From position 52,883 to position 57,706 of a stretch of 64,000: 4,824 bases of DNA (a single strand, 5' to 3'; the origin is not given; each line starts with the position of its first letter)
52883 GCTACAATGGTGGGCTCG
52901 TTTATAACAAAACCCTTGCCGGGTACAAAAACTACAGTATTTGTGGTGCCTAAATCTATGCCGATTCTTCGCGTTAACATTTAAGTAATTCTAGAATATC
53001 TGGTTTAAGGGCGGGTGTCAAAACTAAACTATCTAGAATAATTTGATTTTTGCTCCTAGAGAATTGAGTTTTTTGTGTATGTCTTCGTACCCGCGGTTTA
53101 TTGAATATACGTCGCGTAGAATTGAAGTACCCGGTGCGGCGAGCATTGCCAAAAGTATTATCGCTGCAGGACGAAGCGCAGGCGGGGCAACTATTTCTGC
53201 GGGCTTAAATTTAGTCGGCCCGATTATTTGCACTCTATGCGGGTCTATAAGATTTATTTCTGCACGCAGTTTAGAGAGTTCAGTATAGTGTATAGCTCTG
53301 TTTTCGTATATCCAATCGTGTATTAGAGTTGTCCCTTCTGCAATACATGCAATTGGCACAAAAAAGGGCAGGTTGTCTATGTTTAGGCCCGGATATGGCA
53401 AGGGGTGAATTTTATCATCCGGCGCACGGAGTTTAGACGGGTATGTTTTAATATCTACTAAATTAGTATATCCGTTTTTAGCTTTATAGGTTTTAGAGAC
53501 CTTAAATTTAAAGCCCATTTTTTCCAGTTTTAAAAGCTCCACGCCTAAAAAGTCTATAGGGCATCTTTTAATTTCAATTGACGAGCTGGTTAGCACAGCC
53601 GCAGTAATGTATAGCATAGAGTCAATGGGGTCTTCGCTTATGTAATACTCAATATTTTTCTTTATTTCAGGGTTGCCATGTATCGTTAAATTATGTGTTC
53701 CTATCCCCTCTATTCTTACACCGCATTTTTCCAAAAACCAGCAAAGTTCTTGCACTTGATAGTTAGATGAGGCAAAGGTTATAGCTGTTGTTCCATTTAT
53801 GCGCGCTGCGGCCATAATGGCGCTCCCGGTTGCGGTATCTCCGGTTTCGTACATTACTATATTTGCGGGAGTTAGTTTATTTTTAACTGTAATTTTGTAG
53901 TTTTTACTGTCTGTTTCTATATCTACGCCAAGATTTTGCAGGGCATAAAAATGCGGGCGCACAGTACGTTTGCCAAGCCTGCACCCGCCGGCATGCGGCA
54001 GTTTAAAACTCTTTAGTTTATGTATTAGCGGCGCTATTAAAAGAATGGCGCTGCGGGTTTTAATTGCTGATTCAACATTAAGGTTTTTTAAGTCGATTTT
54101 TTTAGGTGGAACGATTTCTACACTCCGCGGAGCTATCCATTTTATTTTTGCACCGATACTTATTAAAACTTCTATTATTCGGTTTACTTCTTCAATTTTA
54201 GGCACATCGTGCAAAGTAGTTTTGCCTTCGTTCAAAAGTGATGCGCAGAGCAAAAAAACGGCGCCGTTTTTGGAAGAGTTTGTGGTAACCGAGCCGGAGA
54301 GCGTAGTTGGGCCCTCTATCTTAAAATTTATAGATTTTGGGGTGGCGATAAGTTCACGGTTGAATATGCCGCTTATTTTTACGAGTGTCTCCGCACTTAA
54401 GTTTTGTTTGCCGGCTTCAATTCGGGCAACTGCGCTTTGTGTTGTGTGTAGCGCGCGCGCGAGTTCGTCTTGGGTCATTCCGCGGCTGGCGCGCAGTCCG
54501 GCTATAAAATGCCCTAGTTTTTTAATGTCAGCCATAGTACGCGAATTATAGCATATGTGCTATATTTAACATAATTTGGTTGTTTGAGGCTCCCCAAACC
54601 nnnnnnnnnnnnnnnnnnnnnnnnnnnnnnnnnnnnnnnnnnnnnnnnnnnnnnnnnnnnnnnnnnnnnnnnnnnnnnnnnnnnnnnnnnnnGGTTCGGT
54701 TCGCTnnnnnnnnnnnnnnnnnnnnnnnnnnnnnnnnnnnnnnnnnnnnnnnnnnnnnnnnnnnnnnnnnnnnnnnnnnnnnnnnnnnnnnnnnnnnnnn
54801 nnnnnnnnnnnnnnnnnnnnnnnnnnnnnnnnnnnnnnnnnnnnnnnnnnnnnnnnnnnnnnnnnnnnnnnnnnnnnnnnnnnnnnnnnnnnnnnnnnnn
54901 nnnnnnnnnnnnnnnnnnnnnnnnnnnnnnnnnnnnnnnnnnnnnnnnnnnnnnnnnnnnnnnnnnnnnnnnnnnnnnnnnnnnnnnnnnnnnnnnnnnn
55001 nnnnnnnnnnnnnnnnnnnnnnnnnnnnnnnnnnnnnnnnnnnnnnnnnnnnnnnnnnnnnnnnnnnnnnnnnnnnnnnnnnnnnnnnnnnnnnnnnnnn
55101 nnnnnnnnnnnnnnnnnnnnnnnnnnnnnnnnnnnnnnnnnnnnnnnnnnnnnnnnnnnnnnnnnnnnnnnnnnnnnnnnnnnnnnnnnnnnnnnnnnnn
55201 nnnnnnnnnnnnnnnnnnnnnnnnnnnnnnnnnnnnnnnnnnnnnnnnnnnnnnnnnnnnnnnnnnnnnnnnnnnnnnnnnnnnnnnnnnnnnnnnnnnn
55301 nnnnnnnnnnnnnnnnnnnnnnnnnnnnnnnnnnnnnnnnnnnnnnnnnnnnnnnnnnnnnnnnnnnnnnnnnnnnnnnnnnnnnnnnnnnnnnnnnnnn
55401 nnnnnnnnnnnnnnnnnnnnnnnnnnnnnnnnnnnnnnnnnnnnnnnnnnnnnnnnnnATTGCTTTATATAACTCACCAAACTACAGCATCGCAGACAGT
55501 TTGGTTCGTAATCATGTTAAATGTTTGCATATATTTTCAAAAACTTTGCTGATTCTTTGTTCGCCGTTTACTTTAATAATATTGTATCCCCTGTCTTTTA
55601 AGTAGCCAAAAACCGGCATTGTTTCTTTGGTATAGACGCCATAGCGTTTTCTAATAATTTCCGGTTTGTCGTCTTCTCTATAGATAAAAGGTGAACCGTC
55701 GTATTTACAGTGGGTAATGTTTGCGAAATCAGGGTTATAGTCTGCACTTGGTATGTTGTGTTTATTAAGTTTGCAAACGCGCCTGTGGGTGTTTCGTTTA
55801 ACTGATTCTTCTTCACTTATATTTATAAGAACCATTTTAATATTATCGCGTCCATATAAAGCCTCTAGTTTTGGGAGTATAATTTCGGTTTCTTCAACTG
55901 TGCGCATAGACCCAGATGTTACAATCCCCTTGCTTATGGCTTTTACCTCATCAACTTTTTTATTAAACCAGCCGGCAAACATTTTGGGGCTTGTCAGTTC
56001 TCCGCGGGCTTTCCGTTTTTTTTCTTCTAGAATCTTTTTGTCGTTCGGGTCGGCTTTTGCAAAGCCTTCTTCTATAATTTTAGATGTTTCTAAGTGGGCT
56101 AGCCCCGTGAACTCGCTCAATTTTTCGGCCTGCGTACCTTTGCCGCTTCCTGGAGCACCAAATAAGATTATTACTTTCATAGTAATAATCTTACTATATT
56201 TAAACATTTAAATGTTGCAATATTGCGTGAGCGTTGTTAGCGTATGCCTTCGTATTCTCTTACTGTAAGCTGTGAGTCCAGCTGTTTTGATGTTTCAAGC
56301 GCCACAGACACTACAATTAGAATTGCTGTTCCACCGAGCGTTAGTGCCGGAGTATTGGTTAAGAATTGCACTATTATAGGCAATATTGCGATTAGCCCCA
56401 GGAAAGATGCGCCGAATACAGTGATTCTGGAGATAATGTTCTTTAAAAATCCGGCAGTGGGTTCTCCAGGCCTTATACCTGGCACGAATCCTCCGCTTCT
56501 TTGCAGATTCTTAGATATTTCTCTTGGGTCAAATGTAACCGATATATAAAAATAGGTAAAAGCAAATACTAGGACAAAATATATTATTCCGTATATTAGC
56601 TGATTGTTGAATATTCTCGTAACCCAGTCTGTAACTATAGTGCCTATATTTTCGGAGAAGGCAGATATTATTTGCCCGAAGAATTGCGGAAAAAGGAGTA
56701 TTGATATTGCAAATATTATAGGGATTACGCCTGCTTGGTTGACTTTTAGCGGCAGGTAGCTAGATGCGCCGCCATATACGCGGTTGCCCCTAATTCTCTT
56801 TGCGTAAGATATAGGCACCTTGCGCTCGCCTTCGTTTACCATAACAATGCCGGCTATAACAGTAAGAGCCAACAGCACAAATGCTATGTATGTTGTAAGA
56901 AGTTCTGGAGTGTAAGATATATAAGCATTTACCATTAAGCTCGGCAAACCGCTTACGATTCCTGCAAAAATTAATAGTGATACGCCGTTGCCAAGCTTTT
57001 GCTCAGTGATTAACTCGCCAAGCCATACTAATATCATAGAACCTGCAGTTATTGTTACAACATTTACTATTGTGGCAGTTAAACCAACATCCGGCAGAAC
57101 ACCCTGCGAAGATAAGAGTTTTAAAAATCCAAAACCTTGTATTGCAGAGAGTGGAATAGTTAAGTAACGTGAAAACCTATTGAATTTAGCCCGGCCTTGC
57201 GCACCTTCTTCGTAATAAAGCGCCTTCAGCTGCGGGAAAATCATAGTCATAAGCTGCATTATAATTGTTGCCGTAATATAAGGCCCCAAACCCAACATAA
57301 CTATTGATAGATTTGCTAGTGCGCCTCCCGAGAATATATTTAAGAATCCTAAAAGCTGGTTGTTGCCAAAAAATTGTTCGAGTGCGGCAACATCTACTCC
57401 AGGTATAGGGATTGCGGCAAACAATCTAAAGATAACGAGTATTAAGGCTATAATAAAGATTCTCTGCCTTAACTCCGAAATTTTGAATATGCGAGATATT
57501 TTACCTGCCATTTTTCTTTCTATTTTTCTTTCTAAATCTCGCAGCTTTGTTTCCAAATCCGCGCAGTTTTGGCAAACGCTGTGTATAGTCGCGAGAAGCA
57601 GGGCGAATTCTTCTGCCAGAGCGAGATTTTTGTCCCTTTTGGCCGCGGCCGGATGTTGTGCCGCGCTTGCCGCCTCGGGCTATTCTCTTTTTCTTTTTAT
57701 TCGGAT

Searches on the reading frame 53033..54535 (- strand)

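Call 68: search_protein_families(library=pfam, proteins=[window:53033-54535:-])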
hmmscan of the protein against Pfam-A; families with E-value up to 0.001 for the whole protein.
window:53033-54535:- (500 aa): 5 families
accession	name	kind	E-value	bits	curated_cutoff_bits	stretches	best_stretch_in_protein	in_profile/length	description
PF00275.25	EPSP_synthase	-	1.6e-49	169.2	22.8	1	74-490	2-417/417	EPSP synthase (3-phosphoshikimate 1-carboxyvinyltransferase)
PF01381.28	HTH_3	-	3.4e-13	49.9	23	1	14-61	4-51/55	Helix-turn-helix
PF13560.12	HTH_31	-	3.8e-09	37.2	27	1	7-52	2-48/64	Helix-turn-helix domain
PF12844.13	HTH_19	-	1.1e-05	25.6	30.2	1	8-59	1-52/64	Helix-turn-helix domain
PF13443.12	HTH_26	-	0.00079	20.1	22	0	14-58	5-50/63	Cro/C1-type HTH DNA-binding domain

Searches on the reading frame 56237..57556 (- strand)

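Call 68: search_protein_families(library=pfam, proteins=[window:56237-57556:-])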
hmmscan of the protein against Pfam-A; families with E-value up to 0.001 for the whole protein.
window:56237-57556:- (439 aa): 1 family
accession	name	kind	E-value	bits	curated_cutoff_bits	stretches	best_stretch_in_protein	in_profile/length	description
PF00344.25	SecY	-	4.1e-99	332.3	32.2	1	84-422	1-305/306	SecY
